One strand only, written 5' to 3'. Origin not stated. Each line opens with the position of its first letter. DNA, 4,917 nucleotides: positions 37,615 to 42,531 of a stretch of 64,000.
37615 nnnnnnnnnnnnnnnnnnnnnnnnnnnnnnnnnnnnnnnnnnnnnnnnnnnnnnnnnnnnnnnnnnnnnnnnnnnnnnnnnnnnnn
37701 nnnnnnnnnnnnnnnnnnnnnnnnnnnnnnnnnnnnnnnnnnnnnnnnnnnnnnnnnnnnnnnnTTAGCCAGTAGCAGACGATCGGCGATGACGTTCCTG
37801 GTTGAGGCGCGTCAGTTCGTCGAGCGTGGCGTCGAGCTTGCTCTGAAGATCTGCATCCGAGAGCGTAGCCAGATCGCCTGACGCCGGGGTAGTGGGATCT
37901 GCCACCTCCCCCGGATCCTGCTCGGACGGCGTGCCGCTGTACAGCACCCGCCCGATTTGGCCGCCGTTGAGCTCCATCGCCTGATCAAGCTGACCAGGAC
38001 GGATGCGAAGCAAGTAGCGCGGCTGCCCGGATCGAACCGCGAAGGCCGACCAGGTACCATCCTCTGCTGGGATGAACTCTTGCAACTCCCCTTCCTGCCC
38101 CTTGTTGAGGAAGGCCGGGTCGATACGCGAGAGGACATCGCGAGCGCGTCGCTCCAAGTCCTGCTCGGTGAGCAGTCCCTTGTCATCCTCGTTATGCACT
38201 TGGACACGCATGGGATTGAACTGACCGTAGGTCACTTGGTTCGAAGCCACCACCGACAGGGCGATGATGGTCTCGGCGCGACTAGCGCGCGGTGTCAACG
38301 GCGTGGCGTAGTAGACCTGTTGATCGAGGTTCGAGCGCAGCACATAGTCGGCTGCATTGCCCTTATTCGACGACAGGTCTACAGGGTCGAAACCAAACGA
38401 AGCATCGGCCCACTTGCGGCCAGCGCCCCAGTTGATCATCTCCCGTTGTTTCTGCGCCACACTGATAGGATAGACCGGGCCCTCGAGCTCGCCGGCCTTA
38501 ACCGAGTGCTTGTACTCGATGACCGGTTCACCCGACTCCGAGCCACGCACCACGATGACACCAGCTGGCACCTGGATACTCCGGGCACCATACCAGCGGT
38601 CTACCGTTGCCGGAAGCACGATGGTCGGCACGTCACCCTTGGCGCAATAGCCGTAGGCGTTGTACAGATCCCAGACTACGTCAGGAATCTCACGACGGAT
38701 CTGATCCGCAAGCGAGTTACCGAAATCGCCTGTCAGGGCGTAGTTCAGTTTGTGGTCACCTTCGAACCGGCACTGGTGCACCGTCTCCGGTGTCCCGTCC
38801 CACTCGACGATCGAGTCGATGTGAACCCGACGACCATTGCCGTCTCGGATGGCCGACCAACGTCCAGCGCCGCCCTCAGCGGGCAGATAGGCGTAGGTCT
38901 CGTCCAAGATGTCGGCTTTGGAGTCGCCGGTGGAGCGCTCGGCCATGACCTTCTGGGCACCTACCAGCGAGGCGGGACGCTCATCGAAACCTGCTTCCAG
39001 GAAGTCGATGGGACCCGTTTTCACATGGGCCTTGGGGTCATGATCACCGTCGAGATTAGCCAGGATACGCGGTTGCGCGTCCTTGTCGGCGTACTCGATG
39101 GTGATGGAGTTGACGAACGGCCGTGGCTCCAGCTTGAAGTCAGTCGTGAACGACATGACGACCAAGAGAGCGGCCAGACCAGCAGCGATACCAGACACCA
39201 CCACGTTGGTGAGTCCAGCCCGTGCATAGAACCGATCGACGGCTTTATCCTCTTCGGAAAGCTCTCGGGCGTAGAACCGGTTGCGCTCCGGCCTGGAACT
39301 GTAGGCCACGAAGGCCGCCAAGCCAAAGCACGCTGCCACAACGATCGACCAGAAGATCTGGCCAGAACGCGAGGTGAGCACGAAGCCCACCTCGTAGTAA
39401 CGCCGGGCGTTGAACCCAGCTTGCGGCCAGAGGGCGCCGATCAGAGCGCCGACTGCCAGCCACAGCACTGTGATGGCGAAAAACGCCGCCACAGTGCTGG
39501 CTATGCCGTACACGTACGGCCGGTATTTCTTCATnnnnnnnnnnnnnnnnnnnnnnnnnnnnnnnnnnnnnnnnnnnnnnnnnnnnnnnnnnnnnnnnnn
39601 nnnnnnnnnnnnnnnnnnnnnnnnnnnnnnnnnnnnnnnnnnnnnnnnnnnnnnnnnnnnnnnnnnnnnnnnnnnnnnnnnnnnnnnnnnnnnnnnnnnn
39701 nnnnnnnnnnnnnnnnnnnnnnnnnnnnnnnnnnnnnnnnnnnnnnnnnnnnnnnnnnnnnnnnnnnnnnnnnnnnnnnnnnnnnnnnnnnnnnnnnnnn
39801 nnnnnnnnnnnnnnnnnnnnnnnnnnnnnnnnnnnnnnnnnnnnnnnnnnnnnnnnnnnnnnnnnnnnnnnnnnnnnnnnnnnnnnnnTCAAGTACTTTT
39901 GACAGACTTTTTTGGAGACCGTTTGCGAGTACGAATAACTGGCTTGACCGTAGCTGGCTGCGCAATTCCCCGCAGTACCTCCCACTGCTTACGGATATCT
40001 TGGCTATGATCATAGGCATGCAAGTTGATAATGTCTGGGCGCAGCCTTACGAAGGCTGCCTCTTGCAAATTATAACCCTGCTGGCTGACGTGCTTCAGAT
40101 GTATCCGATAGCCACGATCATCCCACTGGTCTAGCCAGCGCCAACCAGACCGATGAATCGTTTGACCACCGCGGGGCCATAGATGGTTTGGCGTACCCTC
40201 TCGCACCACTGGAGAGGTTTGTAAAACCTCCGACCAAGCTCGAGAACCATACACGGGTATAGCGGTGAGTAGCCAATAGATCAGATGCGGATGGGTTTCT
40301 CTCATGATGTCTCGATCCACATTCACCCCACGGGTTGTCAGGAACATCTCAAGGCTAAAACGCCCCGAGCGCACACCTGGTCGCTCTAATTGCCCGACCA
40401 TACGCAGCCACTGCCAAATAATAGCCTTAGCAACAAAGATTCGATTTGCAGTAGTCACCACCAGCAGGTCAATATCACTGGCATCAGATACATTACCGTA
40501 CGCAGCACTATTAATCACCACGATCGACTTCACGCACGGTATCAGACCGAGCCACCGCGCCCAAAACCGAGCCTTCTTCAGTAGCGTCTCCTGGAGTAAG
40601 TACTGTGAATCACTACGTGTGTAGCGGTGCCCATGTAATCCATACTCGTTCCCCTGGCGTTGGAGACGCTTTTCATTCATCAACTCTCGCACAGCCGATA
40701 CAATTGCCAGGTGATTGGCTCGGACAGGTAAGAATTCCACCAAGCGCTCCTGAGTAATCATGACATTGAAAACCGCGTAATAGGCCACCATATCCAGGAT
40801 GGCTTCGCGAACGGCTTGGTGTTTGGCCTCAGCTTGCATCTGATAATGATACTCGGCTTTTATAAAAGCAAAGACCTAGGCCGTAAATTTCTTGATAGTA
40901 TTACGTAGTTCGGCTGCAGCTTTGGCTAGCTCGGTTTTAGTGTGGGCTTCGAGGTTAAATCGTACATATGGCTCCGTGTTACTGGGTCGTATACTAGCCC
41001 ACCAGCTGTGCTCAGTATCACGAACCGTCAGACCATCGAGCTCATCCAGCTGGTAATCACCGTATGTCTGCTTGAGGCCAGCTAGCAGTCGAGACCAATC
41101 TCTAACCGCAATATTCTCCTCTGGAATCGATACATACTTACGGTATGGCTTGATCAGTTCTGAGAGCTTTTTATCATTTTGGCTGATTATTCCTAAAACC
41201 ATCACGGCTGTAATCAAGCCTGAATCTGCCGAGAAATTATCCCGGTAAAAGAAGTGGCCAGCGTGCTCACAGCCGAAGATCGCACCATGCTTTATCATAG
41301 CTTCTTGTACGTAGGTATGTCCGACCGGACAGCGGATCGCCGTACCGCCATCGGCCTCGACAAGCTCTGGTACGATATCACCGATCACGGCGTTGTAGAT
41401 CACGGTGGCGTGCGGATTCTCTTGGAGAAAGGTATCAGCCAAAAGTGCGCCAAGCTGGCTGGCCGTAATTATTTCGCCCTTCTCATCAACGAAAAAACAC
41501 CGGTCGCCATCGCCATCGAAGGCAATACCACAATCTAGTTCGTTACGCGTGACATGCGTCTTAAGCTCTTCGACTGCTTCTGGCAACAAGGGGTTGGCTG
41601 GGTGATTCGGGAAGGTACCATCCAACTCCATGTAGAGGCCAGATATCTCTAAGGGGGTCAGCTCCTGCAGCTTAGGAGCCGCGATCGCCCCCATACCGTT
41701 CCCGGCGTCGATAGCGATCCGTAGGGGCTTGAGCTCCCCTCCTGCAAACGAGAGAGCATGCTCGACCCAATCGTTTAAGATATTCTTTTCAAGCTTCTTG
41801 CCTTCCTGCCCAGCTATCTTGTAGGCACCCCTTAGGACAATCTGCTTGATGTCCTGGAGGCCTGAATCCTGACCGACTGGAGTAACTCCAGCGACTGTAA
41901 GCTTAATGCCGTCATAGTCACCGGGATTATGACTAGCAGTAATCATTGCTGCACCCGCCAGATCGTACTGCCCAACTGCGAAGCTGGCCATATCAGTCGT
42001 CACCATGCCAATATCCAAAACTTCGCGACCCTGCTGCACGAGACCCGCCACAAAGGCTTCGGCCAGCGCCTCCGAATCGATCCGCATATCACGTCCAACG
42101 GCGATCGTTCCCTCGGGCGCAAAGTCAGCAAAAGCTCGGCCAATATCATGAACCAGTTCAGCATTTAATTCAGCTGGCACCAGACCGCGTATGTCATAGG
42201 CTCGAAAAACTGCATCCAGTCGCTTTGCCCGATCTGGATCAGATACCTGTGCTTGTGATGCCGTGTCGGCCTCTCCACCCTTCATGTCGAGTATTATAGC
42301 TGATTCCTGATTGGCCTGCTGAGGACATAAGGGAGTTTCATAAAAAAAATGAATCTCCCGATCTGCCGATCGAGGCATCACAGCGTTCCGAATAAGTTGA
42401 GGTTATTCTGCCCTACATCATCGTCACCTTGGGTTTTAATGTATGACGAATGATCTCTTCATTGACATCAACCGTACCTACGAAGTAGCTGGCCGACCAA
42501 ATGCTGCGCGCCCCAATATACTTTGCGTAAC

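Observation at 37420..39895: Duplicated ~240 nt structured 5' leaders with their own promoters in front of two high-GC membrane-protein genes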

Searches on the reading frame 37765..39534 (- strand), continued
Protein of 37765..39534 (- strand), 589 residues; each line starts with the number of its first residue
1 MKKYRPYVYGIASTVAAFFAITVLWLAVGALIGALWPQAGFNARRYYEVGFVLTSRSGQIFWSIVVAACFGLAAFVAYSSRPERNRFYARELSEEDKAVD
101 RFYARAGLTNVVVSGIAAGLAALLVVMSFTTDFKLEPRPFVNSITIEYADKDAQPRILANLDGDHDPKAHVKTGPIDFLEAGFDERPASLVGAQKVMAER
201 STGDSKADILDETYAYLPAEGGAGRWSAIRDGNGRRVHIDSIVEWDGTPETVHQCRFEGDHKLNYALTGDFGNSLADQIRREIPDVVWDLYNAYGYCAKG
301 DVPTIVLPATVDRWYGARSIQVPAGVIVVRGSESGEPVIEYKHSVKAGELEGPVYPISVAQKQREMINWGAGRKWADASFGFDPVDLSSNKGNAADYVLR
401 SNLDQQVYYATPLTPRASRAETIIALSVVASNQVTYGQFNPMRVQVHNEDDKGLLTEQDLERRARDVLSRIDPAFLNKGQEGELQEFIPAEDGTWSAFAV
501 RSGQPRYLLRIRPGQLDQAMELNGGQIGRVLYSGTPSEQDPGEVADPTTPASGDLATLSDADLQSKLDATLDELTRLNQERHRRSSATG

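Call 98: fold_search(model_id=the predicted structure, library=pdb)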
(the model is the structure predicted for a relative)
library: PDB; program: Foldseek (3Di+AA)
matches with E <= 10: 543; with E <= 0.001: 0
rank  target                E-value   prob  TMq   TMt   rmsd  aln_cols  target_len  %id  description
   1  12dl_PA               3.0e-02  0.07  0.12  0.14  16.9       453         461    9  Native structure of the cytoplasmic lattice (CPL) asymmetric unit from mouse MII eggs (released 2026-04-08)
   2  6x04_A                3.3e-02  0.18  0.13  0.18  13.7       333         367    7  Nup133 (aa55-481) from S. cerevisiae bound by VHH-SAN5 (released 2020-12-09)
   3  5ay9                  4.7e-02  0.18  0.14  0.18  12.6       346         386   10  Crystal structure of Ruminococcus albus 4-O-beta-D-mannosyl-D-glucose phosphorylase (RaMP1) (released 2016-03-23)
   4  8atu_A                5.5e-02  0.14  0.13  0.04  13.9       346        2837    9  Cryo-EM structure of human BIRC6 (released 2023-02-15)
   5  7erl_B                5.8e-02  0.08  0.11  0.12  21.1       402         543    9  GH43 domain of bifunctional endoxylanase and arabinofuranosidase of Bi0569 (released 2022-05-18)
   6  4gop_C                7.3e-02  0.02  0.06  0.08  24.3       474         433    9  Structure and Conformational Change of a Replication Protein A Heterotrimer Bound to ssDNA (released 2012-11-28)
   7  5jox_B                1.3e-01  0.05  0.10  0.11  22.0       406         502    9  Bacteroides ovatus Xyloglucan PUL GH43A in complex with AraDNJ (released 2016-08-10)
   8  9jsa_A                1.3e-01  0.04  0.07  0.12  24.3       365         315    7  CatPSAM-H8 (released 2025-10-01)
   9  3qc2_A                1.5e-01  0.08  0.14  0.20  15.9       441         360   10  Crystal structure of a glycosyl hydrolase (BACOVA_03624) from Bacteroides ovatus at 2.30 A resolution (released 2011-02-09)
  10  3r67_D                2.0e-01  0.08  0.14  0.20  15.9       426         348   10  Crystal structure of a putative glycosidase (BT_4094) from BACTEROIDES THETAIOTAOMICRON VPI-5482 at 2.30 A resolution (released 2011-04-13)
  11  9rsd_7                2.1e-01  0.06  0.12  0.16  21.6       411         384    7  Ternary complex of a charged molecular glue degrader ZZ1-SO2H, BRD4(BD1) neosubstrate, and the CTLH E3 ligase receptor (released 2026-04-08)
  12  2ol8                  2.1e-01  0.04  0.08  0.16  20.6       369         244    6  The crystal structure of OspA mutant (released 2007-12-11)
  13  7erl_A                2.6e-01  0.04  0.11  0.12  21.0       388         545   10  GH43 domain of bifunctional endoxylanase and arabinofuranosidase of Bi0569 (released 2022-05-18)
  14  4o9y_G                2.9e-01  0.06  0.13  0.04  29.0       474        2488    5  Crystal Structure of TcdA1 (released 2014-02-26)
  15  4o3w_B                3.3e-01  0.03  0.08  0.08  19.2       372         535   11  Crystal structure of the vaccine antigen Transferrin Binding Protein B (TbpB) mutant Tyr-63-Ala from Actinobacillus su (released 2015-01-14)
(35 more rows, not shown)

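Call 110: fold_search(model_id=the predicted structure, library=viral)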
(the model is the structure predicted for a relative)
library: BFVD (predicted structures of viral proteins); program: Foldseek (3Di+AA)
matches with E <= 10: 618; with E <= 0.001: 0
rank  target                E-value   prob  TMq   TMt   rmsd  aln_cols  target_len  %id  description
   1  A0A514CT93            4.8e-02  0.08  0.11  0.10  19.4       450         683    9  Beta-1,4-xyloglucan hydrolase [Achromobacter phage Motura]
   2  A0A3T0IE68            5.7e-02  0.09  0.12  0.11  16.5       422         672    9  (no name in the UniProt tables at hand)
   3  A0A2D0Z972            8.0e-02  0.14  0.17  0.17  15.1       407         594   10  Uncharacterized protein [Vibrio phage JSF9]
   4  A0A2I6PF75            9.9e-02  0.03  0.07  0.06  45.9       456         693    7  Long tail fiber protein Gp37 [Proteus phage phiP4-3]
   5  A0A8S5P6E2            1.2e-01  0.07  0.07  0.19  18.1       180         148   10  Uncharacterized protein [Siphoviridae sp. ctiam3]
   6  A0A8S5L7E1            1.2e-01  0.07  0.07  0.13  20.6       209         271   12  Uncharacterized protein [CrAss-like virus sp. ctt4r3]
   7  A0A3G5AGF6            1.4e-01  0.02  0.06  0.07  22.0       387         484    7  Uncharacterized protein [Solumvirus sp.]
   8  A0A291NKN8            1.6e-01  0.02  0.07  0.04  54.0       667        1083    9  Tail fiber protein [Salmonella phage SP01]
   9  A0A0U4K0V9            1.7e-01  0.11  0.09  0.07  15.4       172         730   12  Minor tail protein [Arthrobacter phage Rings]
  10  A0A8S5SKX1            1.7e-01  0.02  0.06  0.11  20.2       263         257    9  Lipoprotein [Siphoviridae sp. ct3ka12]
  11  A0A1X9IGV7            1.8e-01  0.02  0.08  0.11  22.8       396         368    8  Major teichoic acid biosynthesis protein C [Staphylococcus phage P240]
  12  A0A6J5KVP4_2          2.0e-01  0.02  0.07  0.06  21.6       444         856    8  Regulator of chromosome condensation, RCC1 [uncultured Caudovirales phage]
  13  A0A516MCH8            2.2e-01  0.23  0.06  0.20   9.7        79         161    6  (no name in the UniProt tables at hand)
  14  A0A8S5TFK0            2.3e-01  0.21  0.07  0.33  10.9        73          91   12  Uncharacterized protein [Phage sp. ctL4h4]
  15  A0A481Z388            2.3e-01  0.07  0.13  0.14  14.7       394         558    6  Uncharacterized protein [Mimivirus LCMiAC02]
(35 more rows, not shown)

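Call 114: find_encoding_contigs(protein=P0008, flank=3000, max_places=2)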
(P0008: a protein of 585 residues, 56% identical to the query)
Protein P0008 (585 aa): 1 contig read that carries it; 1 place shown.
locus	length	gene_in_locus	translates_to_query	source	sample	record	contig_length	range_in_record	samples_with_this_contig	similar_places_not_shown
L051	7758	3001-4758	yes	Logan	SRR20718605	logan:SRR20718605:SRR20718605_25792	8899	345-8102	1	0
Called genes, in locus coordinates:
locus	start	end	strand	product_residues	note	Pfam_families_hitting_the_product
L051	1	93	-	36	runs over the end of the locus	-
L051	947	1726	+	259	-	PF01553:Acyltransferase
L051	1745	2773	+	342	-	-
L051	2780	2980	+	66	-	-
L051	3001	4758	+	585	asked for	-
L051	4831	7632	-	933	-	PF09925:DUF2157 (weak)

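Call 115: find_encoding_contigs(protein=P0012, flank=3000, max_places=2)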
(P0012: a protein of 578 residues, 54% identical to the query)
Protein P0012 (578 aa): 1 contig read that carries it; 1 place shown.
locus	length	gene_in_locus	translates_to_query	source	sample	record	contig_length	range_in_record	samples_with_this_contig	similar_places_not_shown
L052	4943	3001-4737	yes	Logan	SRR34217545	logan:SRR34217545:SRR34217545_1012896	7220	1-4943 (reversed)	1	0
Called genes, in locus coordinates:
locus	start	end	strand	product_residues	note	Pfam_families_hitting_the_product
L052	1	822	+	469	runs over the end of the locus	PF02878:PGM_PMM_I, PF02879:PGM_PMM_II, PF02880:PGM_PMM_III, PF00408:PGM_PMM_IV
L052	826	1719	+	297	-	-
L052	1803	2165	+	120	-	-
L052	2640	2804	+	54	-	-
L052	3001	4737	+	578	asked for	-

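Call 116: find_encoding_contigs(protein=P0010, flank=3000, max_places=2)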
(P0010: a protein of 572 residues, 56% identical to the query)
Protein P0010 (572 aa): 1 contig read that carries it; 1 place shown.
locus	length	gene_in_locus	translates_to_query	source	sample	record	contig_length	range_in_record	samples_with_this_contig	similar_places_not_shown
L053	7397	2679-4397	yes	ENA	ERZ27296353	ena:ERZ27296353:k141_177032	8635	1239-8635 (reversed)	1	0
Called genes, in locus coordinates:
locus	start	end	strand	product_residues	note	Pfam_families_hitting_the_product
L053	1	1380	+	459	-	?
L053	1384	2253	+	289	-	-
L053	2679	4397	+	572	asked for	-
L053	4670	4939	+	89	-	PF00166:Cpn10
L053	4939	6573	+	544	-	PF00118:Cpn60_TCP1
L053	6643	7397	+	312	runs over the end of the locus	PF01636:APH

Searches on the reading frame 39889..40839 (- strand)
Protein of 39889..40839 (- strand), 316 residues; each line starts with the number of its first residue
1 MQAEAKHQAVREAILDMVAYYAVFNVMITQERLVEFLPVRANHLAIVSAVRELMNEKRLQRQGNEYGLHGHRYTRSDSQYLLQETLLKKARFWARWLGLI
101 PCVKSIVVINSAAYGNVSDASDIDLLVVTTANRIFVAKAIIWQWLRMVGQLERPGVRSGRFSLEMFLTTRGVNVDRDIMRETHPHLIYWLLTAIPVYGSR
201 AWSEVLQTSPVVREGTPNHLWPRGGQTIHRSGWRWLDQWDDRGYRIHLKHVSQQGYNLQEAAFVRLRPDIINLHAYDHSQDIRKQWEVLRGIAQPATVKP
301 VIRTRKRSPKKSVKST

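Call 10: search_protein_families(library=pfam, proteins=[window:39889-40839:-], max_evalue=0.01)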
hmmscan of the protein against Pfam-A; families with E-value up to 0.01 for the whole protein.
window:39889-40839:- (316 aa): 0 families

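Call 62: search_protein_families(library=ncbifam, proteins=[window:39889-40839:-], max_evalue=0.1)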
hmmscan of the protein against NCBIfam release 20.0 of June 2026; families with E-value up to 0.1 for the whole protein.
window:39889-40839:- (316 aa): 1 family
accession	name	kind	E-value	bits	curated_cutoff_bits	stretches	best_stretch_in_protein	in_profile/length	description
NF058555.1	TransRegCdrSHalo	equivalog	0.075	13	100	0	45-62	31-48/61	transcriptional regulator CdrS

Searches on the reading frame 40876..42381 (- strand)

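Call 10: search_protein_families(library=pfam, proteins=[window:40876-42381:-], max_evalue=0.01)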
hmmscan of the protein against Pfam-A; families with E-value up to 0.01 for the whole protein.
window:40876-42381:- (501 aa): 4 families
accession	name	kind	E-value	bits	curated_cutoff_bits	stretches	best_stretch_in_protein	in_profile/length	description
PF02878.22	PGM_PMM_I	-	4e-33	114.4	22.5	1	58-182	3-131/138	Phosphoglucomutase/phosphomannomutase, alpha/beta/alpha domain I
PF02880.22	PGM_PMM_III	-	3.8e-22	79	20.7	1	308-416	3-115/115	Phosphoglucomutase/phosphomannomutase, alpha/beta/alpha domain III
PF02879.22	PGM_PMM_II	-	1.3e-17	64.7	29.3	1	205-302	3-103/103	Phosphoglucomutase/phosphomannomutase, alpha/beta/alpha domain II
PF00408.26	PGM_PMM_IV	-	1.1e-07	32.2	23.1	1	454-494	28-67/68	Phosphoglucomutase/phosphomannomutase, C-terminal domain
